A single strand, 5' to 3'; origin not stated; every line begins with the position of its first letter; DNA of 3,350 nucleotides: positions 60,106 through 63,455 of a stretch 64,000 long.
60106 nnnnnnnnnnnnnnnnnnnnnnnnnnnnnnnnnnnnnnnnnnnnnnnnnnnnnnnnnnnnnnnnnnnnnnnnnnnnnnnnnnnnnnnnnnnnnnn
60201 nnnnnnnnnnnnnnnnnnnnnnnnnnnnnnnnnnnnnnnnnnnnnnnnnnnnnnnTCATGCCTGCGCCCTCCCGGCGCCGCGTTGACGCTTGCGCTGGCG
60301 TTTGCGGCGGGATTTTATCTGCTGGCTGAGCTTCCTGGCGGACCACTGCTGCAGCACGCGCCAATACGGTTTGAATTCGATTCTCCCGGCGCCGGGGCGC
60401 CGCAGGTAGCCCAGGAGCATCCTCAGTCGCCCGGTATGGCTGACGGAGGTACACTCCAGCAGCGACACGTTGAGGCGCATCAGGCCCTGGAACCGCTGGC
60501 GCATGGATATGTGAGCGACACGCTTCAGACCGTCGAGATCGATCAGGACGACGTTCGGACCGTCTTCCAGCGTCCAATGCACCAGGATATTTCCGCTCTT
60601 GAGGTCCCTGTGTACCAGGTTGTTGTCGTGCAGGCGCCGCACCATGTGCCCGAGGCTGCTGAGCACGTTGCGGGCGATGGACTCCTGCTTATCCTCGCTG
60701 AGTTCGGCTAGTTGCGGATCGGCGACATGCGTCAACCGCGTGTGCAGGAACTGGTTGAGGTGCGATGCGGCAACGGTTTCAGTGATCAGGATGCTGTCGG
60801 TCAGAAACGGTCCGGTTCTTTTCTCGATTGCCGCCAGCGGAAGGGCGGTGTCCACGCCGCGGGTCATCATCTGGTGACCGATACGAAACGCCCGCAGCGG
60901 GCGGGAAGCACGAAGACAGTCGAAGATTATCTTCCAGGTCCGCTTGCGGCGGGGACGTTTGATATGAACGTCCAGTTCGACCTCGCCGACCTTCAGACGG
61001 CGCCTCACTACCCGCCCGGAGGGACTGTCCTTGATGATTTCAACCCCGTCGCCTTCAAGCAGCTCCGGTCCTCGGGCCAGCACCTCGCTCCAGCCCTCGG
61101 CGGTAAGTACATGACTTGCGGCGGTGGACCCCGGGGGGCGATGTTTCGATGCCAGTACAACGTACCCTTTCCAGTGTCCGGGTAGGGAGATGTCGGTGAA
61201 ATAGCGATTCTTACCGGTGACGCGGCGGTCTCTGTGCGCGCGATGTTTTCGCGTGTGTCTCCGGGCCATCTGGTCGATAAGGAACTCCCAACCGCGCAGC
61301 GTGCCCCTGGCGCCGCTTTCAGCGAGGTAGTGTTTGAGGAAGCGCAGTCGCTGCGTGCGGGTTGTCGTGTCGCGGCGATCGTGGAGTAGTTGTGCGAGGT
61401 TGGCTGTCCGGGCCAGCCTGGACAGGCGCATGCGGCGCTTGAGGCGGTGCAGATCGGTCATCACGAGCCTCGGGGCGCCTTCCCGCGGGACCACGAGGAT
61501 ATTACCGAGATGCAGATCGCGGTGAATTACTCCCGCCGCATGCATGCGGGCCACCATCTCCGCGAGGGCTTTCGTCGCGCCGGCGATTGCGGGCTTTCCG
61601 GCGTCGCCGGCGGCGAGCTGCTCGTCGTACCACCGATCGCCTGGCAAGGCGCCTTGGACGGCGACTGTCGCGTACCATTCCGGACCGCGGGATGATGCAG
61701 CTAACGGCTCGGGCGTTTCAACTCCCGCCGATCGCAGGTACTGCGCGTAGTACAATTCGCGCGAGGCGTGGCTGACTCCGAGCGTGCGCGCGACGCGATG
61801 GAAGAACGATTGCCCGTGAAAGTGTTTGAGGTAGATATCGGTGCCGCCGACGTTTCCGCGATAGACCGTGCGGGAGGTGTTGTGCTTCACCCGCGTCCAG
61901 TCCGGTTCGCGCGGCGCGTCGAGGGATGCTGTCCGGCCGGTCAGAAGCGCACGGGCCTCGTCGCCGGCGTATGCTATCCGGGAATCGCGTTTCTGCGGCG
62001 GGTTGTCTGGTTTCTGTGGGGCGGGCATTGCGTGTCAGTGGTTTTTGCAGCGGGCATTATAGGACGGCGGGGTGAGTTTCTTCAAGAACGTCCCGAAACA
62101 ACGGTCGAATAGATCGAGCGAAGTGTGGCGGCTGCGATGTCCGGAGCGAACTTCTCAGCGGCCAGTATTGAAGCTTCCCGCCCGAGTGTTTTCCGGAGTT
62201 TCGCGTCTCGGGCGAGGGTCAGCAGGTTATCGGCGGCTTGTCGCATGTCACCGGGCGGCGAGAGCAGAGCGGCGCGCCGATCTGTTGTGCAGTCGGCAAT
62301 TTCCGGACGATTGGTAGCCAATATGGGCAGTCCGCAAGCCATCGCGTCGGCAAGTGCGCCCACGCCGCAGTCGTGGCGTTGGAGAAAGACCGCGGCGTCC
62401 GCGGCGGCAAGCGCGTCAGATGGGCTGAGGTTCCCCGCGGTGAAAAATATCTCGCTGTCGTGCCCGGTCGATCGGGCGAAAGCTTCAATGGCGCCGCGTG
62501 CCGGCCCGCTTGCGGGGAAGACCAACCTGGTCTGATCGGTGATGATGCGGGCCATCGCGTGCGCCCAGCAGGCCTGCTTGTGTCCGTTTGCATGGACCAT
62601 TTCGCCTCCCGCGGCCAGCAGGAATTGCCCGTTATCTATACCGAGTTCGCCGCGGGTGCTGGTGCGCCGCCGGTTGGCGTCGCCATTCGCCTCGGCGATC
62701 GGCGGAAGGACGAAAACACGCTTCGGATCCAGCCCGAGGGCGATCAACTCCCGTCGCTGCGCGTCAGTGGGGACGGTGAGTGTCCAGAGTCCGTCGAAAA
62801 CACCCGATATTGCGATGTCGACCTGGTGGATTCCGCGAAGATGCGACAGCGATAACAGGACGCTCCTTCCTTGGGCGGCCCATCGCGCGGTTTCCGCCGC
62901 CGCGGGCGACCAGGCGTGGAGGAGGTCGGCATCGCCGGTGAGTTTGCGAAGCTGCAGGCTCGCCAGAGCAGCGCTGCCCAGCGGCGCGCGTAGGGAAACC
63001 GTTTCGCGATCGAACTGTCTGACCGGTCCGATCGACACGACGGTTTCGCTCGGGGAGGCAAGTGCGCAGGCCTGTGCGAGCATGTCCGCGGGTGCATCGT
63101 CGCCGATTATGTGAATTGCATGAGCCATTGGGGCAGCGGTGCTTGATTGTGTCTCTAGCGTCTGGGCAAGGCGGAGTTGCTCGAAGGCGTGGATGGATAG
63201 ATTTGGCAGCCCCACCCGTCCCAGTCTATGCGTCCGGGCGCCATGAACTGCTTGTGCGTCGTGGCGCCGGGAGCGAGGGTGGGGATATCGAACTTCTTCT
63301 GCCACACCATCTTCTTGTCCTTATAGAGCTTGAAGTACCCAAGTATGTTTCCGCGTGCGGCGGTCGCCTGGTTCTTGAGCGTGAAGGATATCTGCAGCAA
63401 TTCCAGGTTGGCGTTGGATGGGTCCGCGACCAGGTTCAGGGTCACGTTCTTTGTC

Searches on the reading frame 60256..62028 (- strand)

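Call 89: search_protein_families(library=pfam, proteins=[window:60256-62028:-], max_evalue=0.0001)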
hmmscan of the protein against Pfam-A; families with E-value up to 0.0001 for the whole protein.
window:60256-62028:- (590 aa): 7 families
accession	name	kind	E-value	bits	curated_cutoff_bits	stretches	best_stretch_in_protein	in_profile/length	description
PF06293.20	Kdo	-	4.5e-32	111.6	21.3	2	54-234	19-207/207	Lipopolysaccharide kinase (Kdo/WaaP) family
PF00069.31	Pkinase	-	5e-12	46.2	31.7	1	413-498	74-142/263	Protein kinase domain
PF01636.29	APH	-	2.3e-08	34.5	23.2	0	439-499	138-195/239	Phosphotransferase enzyme family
PF01163.29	RIO1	-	8.3e-08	32.5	22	0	434-498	92-148/187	RIO domain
PF07714.23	PK_Tyr_Ser-Thr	-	1.8e-07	31.2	23.1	0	412-485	76-137/258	Protein tyrosine and serine/threonine kinase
PF10707.15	YrbL-PhoP_reg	-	6.8e-07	29.6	31.5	0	441-508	97-162/185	PhoP regulatory network protein YrbL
PF17667.7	Pkinase_fungal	-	2.1e-05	23.9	24.1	0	462-506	298-344/387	Fungal protein kinase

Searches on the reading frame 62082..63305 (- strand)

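Call 89: search_protein_families(library=pfam, proteins=[window:62082-63305:-], max_evalue=0.0001)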
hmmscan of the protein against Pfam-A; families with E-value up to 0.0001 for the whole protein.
window:62082-63305:- (407 aa): 2 families
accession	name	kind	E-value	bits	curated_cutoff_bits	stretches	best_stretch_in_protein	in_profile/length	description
PF13692.12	Glyco_trans_1_4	-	1e-12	49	27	1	234-367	8-142/142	Glycosyl transferases group 1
PF00534.26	Glycos_transf_1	-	9.8e-10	38.7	26.4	1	216-378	4-169/172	Glycosyl transferases group 1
